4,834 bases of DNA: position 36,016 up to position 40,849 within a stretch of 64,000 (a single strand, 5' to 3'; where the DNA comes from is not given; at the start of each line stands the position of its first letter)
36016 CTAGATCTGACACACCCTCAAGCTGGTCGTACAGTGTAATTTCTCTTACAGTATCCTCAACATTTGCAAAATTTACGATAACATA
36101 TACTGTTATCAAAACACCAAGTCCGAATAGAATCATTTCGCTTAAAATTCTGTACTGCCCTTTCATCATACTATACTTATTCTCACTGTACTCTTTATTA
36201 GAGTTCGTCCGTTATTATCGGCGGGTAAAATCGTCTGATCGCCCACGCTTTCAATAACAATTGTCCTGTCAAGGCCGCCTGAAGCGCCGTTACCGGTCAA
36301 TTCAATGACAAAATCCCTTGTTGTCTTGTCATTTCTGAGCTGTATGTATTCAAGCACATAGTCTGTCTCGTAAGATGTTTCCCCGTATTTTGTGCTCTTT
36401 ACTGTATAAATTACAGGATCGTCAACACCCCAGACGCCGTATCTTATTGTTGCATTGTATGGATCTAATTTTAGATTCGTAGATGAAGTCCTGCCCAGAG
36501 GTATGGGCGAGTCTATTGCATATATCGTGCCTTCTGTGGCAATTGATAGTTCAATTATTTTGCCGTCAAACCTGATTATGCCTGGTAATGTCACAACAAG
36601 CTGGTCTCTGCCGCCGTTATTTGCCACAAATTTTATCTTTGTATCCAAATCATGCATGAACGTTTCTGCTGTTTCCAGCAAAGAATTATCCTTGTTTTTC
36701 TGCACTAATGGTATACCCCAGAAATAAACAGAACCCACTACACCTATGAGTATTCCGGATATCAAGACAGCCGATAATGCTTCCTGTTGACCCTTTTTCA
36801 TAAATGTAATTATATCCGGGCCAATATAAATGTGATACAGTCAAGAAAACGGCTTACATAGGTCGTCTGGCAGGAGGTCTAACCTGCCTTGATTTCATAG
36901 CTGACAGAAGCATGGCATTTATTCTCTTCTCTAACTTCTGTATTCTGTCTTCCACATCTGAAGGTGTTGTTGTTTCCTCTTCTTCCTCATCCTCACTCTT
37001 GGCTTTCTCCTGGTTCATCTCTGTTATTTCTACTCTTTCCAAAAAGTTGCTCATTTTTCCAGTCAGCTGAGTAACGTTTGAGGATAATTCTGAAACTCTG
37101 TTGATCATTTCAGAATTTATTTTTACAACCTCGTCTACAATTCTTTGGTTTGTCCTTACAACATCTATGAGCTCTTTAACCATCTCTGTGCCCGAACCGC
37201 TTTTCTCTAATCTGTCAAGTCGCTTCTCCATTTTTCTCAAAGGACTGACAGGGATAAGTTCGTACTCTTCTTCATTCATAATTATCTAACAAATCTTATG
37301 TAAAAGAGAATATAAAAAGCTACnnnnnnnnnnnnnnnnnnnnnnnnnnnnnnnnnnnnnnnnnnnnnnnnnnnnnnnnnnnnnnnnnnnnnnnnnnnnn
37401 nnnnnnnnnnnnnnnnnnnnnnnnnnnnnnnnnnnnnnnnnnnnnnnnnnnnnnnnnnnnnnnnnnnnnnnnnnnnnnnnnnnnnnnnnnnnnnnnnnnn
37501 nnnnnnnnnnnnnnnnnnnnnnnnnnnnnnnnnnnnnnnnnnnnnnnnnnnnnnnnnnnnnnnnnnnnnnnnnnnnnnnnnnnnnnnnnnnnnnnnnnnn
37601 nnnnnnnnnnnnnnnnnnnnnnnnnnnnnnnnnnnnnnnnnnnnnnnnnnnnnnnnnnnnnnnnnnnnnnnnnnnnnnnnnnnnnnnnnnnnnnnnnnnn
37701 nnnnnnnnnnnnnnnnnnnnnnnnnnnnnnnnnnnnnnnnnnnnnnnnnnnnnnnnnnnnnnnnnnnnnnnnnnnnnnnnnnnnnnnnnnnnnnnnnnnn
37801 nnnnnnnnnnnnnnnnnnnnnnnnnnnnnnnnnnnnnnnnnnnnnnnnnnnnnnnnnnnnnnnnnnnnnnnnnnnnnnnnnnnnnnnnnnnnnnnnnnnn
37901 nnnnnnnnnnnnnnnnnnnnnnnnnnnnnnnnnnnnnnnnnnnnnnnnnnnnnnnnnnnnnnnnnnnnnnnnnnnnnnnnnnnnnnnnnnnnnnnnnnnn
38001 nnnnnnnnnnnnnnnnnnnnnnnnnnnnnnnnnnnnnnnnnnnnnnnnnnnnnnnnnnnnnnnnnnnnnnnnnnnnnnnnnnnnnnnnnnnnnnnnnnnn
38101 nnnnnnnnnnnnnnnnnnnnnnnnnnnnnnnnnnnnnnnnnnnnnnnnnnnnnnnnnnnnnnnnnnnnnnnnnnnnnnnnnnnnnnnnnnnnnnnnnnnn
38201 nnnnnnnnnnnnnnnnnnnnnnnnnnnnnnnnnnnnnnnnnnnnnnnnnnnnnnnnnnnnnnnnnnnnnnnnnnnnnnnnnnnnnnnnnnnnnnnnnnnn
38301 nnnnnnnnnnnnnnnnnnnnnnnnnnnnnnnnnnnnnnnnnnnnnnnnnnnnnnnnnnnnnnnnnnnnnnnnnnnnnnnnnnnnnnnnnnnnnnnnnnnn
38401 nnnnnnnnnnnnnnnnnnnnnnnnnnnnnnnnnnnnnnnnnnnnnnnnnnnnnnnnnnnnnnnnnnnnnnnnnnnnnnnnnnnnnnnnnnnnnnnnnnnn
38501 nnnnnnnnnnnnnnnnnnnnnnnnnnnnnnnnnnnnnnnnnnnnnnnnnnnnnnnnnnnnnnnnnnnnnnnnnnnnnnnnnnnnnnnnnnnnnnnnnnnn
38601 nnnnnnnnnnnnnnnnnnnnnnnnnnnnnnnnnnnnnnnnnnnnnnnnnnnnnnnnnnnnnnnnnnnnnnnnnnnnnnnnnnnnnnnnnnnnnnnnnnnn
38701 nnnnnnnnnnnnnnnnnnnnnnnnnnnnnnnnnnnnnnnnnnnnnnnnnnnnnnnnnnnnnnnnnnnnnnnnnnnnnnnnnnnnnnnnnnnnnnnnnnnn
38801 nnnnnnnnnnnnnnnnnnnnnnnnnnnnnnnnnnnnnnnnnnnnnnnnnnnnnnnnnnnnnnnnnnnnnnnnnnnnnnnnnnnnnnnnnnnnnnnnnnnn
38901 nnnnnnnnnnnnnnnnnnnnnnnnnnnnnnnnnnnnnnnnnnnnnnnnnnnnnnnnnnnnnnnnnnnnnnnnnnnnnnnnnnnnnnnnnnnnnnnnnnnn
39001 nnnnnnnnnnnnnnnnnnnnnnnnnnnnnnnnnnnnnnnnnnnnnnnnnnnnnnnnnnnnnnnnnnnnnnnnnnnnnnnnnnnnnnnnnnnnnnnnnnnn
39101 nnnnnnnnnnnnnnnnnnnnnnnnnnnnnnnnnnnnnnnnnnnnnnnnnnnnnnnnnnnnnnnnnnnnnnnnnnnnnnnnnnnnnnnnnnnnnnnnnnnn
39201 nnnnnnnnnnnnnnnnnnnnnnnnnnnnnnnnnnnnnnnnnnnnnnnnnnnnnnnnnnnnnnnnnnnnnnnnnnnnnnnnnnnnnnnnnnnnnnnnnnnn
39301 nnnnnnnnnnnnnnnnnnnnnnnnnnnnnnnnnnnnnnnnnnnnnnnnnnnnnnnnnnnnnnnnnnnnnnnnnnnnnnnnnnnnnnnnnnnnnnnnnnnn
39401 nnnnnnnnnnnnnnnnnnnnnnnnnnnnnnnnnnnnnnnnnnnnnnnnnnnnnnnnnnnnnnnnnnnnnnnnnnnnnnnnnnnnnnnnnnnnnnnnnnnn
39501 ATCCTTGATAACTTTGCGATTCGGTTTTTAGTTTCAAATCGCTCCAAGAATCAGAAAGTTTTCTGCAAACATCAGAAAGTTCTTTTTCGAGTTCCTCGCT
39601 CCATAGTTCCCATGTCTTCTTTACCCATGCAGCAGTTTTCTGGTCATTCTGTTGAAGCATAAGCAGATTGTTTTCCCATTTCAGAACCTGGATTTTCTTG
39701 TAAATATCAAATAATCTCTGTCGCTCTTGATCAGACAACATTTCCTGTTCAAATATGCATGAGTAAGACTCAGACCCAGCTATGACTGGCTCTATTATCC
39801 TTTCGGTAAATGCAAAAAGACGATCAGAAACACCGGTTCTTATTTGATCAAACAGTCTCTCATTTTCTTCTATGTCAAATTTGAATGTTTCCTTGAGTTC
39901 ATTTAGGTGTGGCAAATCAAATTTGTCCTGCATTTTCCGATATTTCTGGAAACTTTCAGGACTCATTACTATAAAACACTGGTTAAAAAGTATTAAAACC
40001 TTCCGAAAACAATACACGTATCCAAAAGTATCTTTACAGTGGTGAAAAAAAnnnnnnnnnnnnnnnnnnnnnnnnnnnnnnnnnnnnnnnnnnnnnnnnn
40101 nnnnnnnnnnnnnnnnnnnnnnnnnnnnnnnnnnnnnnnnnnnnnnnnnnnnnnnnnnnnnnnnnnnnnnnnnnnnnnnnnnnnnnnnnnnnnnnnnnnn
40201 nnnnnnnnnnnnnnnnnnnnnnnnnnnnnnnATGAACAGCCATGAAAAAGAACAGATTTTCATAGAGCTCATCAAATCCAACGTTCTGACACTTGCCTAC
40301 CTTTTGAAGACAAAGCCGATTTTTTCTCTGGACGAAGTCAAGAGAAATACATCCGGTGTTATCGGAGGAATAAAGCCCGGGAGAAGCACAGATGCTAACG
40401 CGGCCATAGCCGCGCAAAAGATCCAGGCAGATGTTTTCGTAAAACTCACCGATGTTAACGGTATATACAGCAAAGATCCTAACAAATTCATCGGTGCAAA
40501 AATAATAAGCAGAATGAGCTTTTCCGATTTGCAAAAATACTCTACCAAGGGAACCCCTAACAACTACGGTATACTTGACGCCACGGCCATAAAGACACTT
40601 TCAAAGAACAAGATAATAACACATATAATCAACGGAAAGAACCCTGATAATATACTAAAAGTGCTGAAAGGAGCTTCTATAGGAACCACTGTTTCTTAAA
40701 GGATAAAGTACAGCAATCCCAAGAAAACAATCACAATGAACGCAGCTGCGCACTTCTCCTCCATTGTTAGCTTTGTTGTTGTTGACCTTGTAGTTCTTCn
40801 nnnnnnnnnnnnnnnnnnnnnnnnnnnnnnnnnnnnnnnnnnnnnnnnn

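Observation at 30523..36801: Epd/Tad-like type IV pilus operon with split platform protein, four prepilins and a poly-glutamine ATPase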

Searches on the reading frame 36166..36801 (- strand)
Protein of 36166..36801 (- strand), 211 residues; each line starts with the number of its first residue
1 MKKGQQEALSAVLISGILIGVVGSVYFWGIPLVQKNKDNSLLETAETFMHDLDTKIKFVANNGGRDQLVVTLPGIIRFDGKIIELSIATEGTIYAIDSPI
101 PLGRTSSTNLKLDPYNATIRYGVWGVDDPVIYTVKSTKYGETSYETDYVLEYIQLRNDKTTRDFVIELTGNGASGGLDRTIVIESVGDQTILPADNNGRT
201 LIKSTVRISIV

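Call 3: search_protein_families(library=pfam, proteins=[window:36166-36801:-], max_evalue=0.1)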
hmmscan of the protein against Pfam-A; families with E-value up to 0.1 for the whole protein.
window:36166-36801:- (211 aa): 1 family
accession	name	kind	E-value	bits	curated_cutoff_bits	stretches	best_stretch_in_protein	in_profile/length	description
PF23960.2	DUF7289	-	0.0012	18.9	27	1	4-63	2-61/238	Family of unknown function (DUF7289)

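Call 4: search_protein_families(library=ncbifam, proteins=[window:36166-36801:-], max_evalue=0.1)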
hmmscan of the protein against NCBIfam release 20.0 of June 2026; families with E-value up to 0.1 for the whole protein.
window:36166-36801:- (211 aa): 0 families

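Call 36: find_homologous_proteins(query=window:36166-36801:-)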
Query window:36166-36801:- (211 aa): 101 proteins with E <= 0.001 among 363 candidates.
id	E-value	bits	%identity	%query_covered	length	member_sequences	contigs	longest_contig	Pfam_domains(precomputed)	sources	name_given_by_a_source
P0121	5.3e-132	455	100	100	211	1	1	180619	-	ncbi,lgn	-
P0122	3.0e-111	388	84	100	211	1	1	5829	-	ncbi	-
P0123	3.4e-87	309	68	99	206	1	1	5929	-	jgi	jgi:hypothetical protein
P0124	1.8e-86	307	68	100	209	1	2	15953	-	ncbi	-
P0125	1.5e-82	294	66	99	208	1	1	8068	-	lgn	-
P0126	4.0e-82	293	66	99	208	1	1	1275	-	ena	-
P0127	4.3e-82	292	65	100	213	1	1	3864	-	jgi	jgi:hypothetical protein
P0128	6.5e-82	292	67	99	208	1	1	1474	-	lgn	-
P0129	2.4e-81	290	65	99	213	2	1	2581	-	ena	-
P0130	3.6e-81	289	66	100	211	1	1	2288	-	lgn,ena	-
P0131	6.3e-81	289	66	99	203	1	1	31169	-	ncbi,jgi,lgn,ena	ncbi:MAG: hypothetical protein WC613_05085 [Candidatus Aenigmatarchaeota archaeon]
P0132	7.6e-81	288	66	99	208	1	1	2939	-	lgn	-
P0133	2.1e-80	287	65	100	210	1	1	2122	-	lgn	-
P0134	5.3e-80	286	66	99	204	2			-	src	-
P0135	1.5e-78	281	66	100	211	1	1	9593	-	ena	-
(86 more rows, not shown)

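Call 43: predict_structure(alignment_id=A2)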
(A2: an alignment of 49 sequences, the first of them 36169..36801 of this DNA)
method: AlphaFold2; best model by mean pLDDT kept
length: 211 residues; sequences in the alignment: 49
mean_pLDDT: 87.0   pTM: 0.77
mean pLDDT of the five models: 87.0, 86.5, 86.3, 85.9, 85.7
residues with pLDDT >= 90: 152; 70-90: 24; 50-70: 17; < 50: 18
segments of 3 or more residues with pLDDT < 50: 16-18, 20-29
pLDDT, mean of each block of 10 residues (from residue 1): 52 49 49 73 96 97 97 96 96 92 91 88 94 96 95 94 96 96 97 84 97 95
secondary structure, 60 per line:
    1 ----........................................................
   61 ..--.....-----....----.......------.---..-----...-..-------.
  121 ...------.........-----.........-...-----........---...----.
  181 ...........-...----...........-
elements in order: H5-62 E65-69 E75-78 E83-89 E120-123 E130-138 E144-152 E154-156 E162-169 E173-175 E180-191 E200-210

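Call 47: fold_search(model_id=the predicted structure, library=pdb)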
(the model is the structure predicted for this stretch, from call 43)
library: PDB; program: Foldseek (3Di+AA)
matches with E <= 10: 261; with E <= 0.001: 0
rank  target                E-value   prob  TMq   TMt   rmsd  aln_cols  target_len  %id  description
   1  3fbq                  1.6e-01  0.25  0.20  0.16  17.8       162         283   13  The crystal structure of the conserved domain protein from Bacillus anthracis (released 2008-12-23)
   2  3rh7_E                2.3e-01  0.06  0.14  0.12  16.3       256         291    8  Crystal structure of a putative oxidoreductase (SMa0793) from Sinorhizobium meliloti 1021 at 3.00 A resolution (released 2011-06-08)
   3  3rh7_A                2.9e-01  0.04  0.12  0.10  17.0       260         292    8  Crystal structure of a putative oxidoreductase (SMa0793) from Sinorhizobium meliloti 1021 at 3.00 A resolution (released 2011-06-08)
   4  3s6x_B                3.4e-01  0.05  0.11  0.08  19.0       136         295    6  Structure of reovirus attachment protein sigma1 in complex with alpha-2,3-sialyllactose (released 2011-11-23)
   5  9lhm_A                3.4e-01  0.03  0.11  0.09  26.4       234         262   10  hPAC structure in the presence of MbCD (released 2025-07-30)
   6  1kke_B                3.6e-01  0.04  0.10  0.10  18.9       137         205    6  Crystal Structure of Reovirus Attachment Protein Sigma1 Trimer (released 2001-12-21)
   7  3s6x_C                3.6e-01  0.04  0.10  0.09  19.0       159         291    4  Structure of reovirus attachment protein sigma1 in complex with alpha-2,3-sialyllactose (released 2011-11-23)
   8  3s6z_C                3.8e-01  0.04  0.10  0.09  18.9       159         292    5  Structure of reovirus attachment protein sigma1 in complex with alpha-2,8-disialyllactose (released 2011-11-23)
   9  11wx_C                4.2e-01  0.12  0.13  0.12  11.9        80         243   19  Crystal Structure of ribosomal large subunit pseudouridine synthase D from Neisseria gonorrhoea (released 2026-03-25)
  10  2oj6_C                4.2e-01  0.03  0.10  0.12  18.9       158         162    4  Crystal Structure of Reovirus T3D Attachment Protein Sigma1 head domain D345N mutant (released 2007-02-13)
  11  2oj5_B                5.0e-01  0.02  0.10  0.13  18.9       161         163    5  Crystal Structure of Reovirus T3D Attachment Protein Sigma1 head domain wild-type at 1.75 A resolution (released 2007-02-13)
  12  2oj6_D                5.3e-01  0.04  0.11  0.13  19.0       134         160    5  Crystal Structure of Reovirus T3D Attachment Protein Sigma1 head domain D345N mutant (released 2007-02-13)
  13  2oj5_D                5.6e-01  0.04  0.10  0.13  19.0       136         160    6  Crystal Structure of Reovirus T3D Attachment Protein Sigma1 head domain wild-type at 1.75 A resolution (released 2007-02-13)
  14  2oj6_A                5.6e-01  0.04  0.11  0.13  19.0       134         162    5  Crystal Structure of Reovirus T3D Attachment Protein Sigma1 head domain D345N mutant (released 2007-02-13)
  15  11wx_B                5.9e-01  0.13  0.14  0.12  10.8        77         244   17  Crystal Structure of ribosomal large subunit pseudouridine synthase D from Neisseria gonorrhoea (released 2026-03-25)
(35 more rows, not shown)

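Call 73: search_protein_families(library=pfam, alignment_id=A2, max_evalue=0.01)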
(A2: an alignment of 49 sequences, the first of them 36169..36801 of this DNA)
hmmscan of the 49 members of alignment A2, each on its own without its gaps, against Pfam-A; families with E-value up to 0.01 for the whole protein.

A. member 1, window:36169-36801:- (211 aa): 1 family
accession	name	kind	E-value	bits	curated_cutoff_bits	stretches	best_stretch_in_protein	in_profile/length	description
PF23960.2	DUF7289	-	0.0012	18.9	27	1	4-63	2-61/238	Family of unknown function (DUF7289)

B. families by the number of members that match (of 49 scanned): 1 family
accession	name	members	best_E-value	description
PF23960.2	DUF7289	40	1.4e-06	Family of unknown function (DUF7289)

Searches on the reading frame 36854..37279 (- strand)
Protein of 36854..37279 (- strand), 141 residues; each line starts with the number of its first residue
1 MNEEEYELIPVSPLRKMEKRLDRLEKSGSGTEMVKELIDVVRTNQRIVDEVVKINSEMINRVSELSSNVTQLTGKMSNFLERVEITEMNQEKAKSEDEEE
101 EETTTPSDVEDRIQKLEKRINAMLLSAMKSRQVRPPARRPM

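Call 3: search_protein_families(library=pfam, proteins=[window:36854-37279:-], max_evalue=0.1)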
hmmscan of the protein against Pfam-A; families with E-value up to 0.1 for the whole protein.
window:36854-37279:- (141 aa): 11 families
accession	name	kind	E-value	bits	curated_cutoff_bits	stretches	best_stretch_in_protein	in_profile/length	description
PF16331.10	TolA_bind_tri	-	0.0036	17.8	30.1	0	52-80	17-45/76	TolA binding protein trimerisation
PF24481.2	CT398_CC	-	0.0069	16.7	27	1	64-123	3-62/180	CT398-like coiled coil hairpin domain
PF06825.17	HSBP1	-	0.0097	16.2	28.6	0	14-27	29-42/51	Heat shock factor binding protein 1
PF25526.1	LIP-1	-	0.017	14.9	34.1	1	45-120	9-82/250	Liprin-alpha-like coiled coil domain 2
PF16526.10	CLZ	-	0.019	15.8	26.7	0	97-123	16-43/71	C-terminal leucine zipper domain of cyclic nucleotide-gated channels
PF08702.15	Fib_alpha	-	0.023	15.3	29.9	0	46-126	21-102/143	Fibrinogen alpha/beta chain family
PF05852.16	DUF848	-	0.037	14.6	25.3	1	18-114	46-133/145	Gammaherpesvirus protein of unknown function (DUF848)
PF05549.16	Allexi_40kDa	-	0.043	13.8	26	1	44-131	61-145/271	Allexivirus 40kDa protein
PF11155.13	DUF2935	-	0.049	14.6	24.4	1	34-90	57-95/121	Domain of unknown function (DUF2935)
PF25074.1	DUF7798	-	0.052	13.6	27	1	45-123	118-192/272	Domain of unknown function (DUF7798)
PF05478.16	Prominin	-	0.086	11.3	34.3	1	16-88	633-705/799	Prominin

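Call 4: search_protein_families(library=ncbifam, proteins=[window:36854-37279:-], max_evalue=0.1)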
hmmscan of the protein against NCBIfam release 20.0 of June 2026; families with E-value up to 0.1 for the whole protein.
window:36854-37279:- (141 aa): 4 families
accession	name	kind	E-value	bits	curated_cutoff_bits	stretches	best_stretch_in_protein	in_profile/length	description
NF010725.0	PRK14127.1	equivalog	0.0031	17.9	91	1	47-120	33-102/111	cell division regulator GpsB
NF041244.1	IglI_fam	subfamily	0.041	13.8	100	1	15-112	87-185/290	type VI secretion system protein IglI family protein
NF041347.1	XopG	subfamily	0.06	13.3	150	1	15-96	17-97/201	XopG/HopH/AvrPtoH family type III secretion system effector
NF045780.1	TrlF_fam_ATP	equivalog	0.072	11.8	350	1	16-122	491-589/944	TrlF family AAA-like ATPase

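Call 83: search_protein_families(library=ncbifam, proteins=[window:36854-37279:-], max_evalue=0.001)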
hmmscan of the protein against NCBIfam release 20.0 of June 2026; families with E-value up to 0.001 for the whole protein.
window:36854-37279:- (141 aa): 0 families

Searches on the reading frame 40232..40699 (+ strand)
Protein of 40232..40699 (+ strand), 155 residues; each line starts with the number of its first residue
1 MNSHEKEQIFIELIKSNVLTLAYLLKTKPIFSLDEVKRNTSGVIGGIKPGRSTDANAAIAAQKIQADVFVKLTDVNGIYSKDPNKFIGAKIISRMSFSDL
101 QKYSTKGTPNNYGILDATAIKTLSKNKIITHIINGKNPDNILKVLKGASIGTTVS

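Call 59: search_protein_families(library=pfam, proteins=[window:40232-40699:+], max_evalue=0.01)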
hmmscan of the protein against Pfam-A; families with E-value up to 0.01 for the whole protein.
window:40232-40699:+ (155 aa): 1 family
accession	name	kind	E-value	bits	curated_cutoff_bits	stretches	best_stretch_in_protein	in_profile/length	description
PF00696.33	AA_kinase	-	2.8e-14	53.9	24.9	1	49-134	145-234/234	Amino acid kinase family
